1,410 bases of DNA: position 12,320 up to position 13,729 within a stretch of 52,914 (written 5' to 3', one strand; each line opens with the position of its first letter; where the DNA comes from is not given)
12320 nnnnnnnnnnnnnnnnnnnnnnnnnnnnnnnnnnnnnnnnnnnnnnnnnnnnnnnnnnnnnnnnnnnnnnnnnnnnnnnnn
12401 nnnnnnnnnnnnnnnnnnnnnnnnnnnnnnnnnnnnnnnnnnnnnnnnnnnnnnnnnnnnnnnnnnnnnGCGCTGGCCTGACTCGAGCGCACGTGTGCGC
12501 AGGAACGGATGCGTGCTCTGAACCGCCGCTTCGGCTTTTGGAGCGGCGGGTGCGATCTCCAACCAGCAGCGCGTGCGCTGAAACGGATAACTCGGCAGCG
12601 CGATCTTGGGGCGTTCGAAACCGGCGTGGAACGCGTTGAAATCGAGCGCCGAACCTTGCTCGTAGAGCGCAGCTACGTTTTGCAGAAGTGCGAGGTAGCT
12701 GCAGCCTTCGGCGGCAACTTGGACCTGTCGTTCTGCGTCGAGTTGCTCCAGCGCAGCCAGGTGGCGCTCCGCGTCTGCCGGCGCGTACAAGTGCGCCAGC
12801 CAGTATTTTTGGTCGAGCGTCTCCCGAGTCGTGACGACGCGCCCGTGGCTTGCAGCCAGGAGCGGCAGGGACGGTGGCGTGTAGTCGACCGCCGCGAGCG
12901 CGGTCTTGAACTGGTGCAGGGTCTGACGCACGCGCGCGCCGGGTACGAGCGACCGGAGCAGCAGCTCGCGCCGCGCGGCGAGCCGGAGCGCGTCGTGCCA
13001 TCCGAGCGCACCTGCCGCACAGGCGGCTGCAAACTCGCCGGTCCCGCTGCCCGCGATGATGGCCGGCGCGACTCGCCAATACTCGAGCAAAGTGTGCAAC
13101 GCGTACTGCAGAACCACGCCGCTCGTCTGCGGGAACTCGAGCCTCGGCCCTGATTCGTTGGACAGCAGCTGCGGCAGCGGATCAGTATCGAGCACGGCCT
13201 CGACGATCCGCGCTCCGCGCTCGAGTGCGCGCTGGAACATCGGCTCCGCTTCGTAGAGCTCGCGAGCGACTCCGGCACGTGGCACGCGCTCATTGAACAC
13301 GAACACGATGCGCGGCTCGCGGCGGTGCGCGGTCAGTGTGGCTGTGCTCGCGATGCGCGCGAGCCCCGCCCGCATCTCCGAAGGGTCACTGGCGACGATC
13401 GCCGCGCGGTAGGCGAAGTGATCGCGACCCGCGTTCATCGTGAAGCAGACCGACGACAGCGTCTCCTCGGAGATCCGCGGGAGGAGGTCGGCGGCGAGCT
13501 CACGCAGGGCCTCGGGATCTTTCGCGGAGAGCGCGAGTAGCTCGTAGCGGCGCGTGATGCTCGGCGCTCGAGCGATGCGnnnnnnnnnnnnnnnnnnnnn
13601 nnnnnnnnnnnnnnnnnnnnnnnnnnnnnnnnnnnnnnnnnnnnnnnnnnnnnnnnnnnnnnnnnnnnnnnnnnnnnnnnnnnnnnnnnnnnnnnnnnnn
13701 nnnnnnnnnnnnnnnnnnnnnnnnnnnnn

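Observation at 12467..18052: Dehydratase domain appears split across the two divergent genes, as expected if a single inversion broke one megasynthase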

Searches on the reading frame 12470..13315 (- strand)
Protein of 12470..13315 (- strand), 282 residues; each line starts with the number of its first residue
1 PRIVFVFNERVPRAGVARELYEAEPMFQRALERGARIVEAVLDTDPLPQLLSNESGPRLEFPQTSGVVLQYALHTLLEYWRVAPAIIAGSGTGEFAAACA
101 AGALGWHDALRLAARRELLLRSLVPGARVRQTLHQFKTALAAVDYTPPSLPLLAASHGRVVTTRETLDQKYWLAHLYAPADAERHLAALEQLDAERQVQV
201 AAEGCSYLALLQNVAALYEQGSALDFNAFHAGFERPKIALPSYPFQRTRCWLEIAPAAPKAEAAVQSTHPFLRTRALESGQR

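Call 37: find_related_loci(query=A3, collection=genome_contigs, flank=10000)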
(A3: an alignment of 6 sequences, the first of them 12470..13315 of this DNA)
Query A3 (282 aa) in genome_contigs; peptide patterns used: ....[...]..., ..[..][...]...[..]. (x = any residue, [..] = any of these).
600 stretches matched a pattern (row limit reached: there are more); 441 encode a relative of the query (tblastn E <= 1e-3); the best 80 are kept; 78 distinct loci.
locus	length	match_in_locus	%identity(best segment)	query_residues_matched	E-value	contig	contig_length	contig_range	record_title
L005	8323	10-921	48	1-276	2e-78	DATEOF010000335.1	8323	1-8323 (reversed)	MAG TPA_asm: Polyangiales bacterium isolate SMAG_U8988 k141_2628560, whole genome shotgun sequence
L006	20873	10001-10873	31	1-260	2e-33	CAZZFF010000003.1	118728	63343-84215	MAG TPA_asm: uncultured Verrucomicrobiota bacterium isolate binchicken_co3_5 genome assembly, contig: NODE_328_length_11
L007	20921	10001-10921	24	2-265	4e-29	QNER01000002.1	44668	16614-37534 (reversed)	MAG: Candidatus Parabeggiatoa sp. nov. 1 isolate B3_G6 B3_Guay6_scaffold_00124, whole genome shotgun sequence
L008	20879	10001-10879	24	2-253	1e-27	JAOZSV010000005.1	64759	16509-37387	MAG: Thiotrichaceae bacterium isolate GMC7.concoct.148 GMC7_25_length_64759_cov_1296.016568, whole genome shotgun sequen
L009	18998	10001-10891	28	2-260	1e-27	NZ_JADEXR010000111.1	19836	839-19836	Aff. Roholtiella sp. LEGE 12411 NODE_147_length_19836_cov_29.332691, whole genome shotgun sequence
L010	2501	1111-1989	26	2-253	2e-27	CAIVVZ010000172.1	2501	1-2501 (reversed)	MAG: uncultured Desulfobacteraceae bacterium isolate AlinenLipids_bin-9448 genome assembly, contig: bin-9448:172/658, wh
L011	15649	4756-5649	27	2-277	4e-26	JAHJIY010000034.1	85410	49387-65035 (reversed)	MAG: Proteobacteria bacterium isolate Modern_marine_rock_biofilm.mb.12 Modern_marine_rock.mb.12_k141_253431, whole genom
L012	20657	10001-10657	33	2-257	1e-25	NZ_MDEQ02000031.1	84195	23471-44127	Burkholderia catarinensis strain 89 scaffold_30, whole genome shotgun sequence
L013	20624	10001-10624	32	11-257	1e-24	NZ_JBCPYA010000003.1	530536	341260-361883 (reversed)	Burkholderia theae strain GS2Y NODE_3_length_530536_cov_74.606707, whole genome shotgun sequence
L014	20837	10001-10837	29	3-252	4e-24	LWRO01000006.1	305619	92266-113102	MAG: Geitlerinema sp. BBD 1991-9 scaffold_58, whole genome shotgun sequence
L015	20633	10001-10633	32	2-253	6e-24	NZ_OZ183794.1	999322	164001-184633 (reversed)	Burkholderia sp. LMG 21824 chromosome 3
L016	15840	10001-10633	33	2-253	2e-23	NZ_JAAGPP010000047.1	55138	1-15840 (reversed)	Burkholderia sp. Ac-20344 NODE_43_length_55287_cov_32.076595/0, whole genome shotgun sequence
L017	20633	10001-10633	32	2-253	5e-23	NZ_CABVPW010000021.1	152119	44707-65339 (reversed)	Burkholderia lata isolate LMG 23254, whole genome shotgun sequence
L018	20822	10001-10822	28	16-253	5e-23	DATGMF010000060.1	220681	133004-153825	MAG TPA_asm: Ktedonosporobacter sp. isolate SMAG_U9905 k141_257903, whole genome shotgun sequence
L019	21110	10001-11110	27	1-272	1e-22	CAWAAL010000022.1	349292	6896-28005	MAG: uncultured Planctomycetia bacterium isolate MFD01689.bin.2.11 genome assembly, contig: contig_18979, whole genome s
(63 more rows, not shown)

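Call 43: find_related_loci(query=A3, collection=metagenome_contigs, flank=10000)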
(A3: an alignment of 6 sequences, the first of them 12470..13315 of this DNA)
Query A3 (282 aa) in metagenome_contigs; peptide patterns used: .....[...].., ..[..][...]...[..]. (x = any residue, [..] = any of these).
598 stretches matched a pattern (row limit reached: there are more); 338 encode a relative of the query (tblastn E <= 1e-3); the best 80 are kept; 78 distinct loci.
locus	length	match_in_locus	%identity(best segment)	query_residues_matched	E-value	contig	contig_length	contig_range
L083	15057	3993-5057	30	2-280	1e-31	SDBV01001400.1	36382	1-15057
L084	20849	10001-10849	27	1-255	1e-30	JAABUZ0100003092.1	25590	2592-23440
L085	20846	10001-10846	33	2-264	8e-30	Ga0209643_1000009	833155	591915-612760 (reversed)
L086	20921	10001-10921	24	2-265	3e-29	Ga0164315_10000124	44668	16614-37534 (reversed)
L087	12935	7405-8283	24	2-253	2e-27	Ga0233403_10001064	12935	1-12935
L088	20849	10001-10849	27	1-249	2e-27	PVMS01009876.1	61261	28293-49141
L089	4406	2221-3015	31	2-252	7e-26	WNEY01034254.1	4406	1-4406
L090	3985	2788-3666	30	2-253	2e-25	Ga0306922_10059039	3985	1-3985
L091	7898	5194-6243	24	15-270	4e-25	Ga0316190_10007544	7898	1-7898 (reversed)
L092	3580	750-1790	26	1-253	2e-24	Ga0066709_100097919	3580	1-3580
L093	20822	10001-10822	28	16-253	4e-23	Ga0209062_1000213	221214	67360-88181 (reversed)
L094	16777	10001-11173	28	1-281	3e-22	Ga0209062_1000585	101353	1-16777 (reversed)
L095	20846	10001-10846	29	2-253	5e-22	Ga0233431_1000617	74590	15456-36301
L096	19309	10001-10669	32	2-257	4e-22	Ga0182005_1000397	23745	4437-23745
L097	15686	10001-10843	25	2-275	3e-22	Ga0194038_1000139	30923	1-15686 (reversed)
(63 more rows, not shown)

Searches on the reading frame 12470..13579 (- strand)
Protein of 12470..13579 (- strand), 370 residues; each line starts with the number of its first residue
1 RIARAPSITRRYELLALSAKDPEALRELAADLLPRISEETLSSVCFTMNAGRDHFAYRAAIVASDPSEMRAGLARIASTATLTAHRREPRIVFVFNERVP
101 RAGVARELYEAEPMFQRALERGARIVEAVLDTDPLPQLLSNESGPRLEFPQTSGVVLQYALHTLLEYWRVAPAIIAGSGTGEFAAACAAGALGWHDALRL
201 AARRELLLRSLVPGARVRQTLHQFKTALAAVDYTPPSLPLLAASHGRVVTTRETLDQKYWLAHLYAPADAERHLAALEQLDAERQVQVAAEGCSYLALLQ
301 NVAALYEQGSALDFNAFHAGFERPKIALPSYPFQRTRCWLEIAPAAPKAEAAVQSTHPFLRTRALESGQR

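Call 20: find_homologous_proteins(query=window:12470-13579:-, max_evalue=0.00001)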
Query seq(370 aa) (370 aa): 9 proteins with E <= 0.00001 among 8000 candidates.
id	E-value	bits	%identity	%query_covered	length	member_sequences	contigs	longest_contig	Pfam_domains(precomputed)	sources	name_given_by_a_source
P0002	2.8e-109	383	64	74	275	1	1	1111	PF00698.27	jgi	jgi:acyl transferase domain-containing protein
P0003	4.0e-92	327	53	85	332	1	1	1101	PF00698.27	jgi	jgi:acyl transferase domain-containing protein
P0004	3.2e-87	311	55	84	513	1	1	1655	PF22336.3,PF22621.3,PF02801.29,PF16197.12,PF00698.27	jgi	jgi:acyl transferase domain-containing protein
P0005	3.2e-72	262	58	61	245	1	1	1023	PF00698.27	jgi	jgi:acyl transferase domain-containing protein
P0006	3.4e-71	258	48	75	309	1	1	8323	PF00698.27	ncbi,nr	ncbi:MAG TPA: hypothetical protein VJV78_31610, partial [Polyangiales bacterium]|nr:hypothetical pro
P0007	6.2e-37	146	36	73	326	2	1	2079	PF00698.27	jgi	jgi:acyl transferase domain-containing protein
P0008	4.8e-24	103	26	89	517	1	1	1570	PF22336.3,PF22621.3,PF00698.27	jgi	jgi:acyl transferase domain-containing protein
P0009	5.2e-18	83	37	31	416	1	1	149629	PF00698.27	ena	-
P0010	2.9e-8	51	38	32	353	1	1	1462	PF00698.27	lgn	-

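Call 22: find_encoding_contigs(protein=P0006, flank=10000)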
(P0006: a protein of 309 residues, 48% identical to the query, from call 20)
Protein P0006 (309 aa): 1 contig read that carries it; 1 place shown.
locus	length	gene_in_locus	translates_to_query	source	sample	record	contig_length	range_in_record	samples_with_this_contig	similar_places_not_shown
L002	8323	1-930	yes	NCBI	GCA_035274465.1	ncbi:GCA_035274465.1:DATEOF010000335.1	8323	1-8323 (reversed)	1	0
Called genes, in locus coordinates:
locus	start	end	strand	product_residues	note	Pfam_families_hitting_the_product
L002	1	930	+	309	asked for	PF00698:Acyl_transf_1 (weak)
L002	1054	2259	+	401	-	PF00108:Thiolase_N, PF02803:Thiolase_C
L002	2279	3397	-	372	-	PF01118:Semialdhyde_dh, PF02774:Semialdhyde_dhC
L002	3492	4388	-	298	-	PF00296:Bac_luciferase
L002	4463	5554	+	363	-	PF00155:Aminotran_1_2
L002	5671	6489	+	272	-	PF00561:Abhydrolase_1 (weak), PF12146:Hydrolase_4, PF12697:Abhydrolase_6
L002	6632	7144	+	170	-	PF05995:CDO_I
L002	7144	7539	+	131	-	PF00581:Rhodanese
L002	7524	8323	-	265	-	PF04338:DUF481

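Call 23: find_encoding_contigs(protein=P0007, flank=10000)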
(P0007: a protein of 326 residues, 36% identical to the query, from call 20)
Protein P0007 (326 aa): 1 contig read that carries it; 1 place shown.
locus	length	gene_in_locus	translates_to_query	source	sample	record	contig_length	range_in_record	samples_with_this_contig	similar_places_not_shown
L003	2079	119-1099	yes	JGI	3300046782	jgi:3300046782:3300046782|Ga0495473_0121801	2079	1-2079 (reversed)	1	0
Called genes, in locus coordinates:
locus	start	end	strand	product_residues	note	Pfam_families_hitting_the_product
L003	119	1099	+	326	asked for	PF00698:Acyl_transf_1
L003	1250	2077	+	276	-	?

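Call 24: find_encoding_contigs(protein=P0002, flank=10000)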
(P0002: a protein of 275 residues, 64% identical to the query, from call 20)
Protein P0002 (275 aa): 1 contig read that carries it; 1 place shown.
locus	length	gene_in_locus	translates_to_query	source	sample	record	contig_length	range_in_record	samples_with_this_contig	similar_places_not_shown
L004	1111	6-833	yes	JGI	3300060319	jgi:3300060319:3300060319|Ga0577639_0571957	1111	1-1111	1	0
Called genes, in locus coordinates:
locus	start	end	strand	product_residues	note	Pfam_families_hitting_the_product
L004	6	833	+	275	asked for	PF00698:Acyl_transf_1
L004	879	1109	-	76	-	?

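Call 25: find_encoding_contigs(protein=P0003, flank=10000)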
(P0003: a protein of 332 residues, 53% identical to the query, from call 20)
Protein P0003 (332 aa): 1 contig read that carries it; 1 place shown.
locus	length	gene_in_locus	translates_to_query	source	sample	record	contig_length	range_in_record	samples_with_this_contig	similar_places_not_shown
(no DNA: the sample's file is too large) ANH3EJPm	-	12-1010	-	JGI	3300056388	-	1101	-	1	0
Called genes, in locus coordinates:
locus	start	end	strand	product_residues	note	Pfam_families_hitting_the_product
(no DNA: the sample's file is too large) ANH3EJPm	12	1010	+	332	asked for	PF00698:Acyl_transf_1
